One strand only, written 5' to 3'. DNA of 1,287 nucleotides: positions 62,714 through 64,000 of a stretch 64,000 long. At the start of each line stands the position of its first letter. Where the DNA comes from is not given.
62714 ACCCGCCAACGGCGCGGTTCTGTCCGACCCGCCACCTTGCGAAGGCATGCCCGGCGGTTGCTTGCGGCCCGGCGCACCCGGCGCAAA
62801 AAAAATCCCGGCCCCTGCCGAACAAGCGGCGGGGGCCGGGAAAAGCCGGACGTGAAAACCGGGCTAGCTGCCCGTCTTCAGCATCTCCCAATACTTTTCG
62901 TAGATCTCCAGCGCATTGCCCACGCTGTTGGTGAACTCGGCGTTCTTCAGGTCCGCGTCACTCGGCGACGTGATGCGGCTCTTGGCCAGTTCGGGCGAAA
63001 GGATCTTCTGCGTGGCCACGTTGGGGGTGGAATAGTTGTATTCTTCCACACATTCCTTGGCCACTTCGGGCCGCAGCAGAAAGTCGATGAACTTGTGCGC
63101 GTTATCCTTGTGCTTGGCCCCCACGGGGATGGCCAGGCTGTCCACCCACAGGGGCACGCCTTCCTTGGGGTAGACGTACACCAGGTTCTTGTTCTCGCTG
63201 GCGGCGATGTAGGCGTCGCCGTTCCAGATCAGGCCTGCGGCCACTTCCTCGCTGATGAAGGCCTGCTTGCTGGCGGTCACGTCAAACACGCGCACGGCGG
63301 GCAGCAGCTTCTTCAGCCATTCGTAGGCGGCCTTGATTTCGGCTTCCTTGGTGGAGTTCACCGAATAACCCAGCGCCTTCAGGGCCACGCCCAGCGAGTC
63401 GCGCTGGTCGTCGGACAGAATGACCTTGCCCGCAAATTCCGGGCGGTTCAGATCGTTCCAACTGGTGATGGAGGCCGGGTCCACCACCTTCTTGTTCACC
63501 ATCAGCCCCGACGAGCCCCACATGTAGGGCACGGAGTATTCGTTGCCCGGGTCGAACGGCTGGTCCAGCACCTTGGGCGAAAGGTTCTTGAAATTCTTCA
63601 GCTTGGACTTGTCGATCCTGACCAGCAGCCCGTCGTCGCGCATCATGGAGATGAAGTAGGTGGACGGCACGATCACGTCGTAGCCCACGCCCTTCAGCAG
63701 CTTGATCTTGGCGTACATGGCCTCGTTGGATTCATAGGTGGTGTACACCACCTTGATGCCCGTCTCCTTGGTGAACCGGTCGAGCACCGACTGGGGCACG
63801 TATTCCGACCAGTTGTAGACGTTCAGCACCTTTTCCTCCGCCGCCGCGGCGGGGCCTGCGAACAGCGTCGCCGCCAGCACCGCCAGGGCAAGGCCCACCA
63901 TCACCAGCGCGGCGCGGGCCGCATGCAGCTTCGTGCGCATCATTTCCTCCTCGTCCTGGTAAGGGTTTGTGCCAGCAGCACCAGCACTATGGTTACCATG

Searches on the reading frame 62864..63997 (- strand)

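Call 79: search_protein_families(library=pfam, proteins=[window:62864-63997:-], max_evalue=0.00001)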
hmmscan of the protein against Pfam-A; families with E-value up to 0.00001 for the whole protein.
window:62864-63997:- (377 aa): 5 families
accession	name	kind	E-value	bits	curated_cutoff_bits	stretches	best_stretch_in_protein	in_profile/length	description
PF13416.11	SBP_bac_8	-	1.8e-39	136.7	27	1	72-328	3-264/279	Bacterial extracellular solute-binding protein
PF01547.30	SBP_bac_1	-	6.3e-31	108.9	26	1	66-313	9-306/307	Bacterial extracellular solute-binding protein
PF13343.11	SBP_bac_6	-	7.1e-24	85.1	24.6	1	107-341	5-233/245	Bacterial extracellular solute-binding protein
PF13531.11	SBP_bac_11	-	1e-18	68.4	25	1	71-313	16-218/227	Bacterial extracellular solute-binding protein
PF02030.20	Lipoprotein_8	-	2.9e-06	26.7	20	1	44-138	15-105/493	Hypothetical lipoprotein (MG045 family)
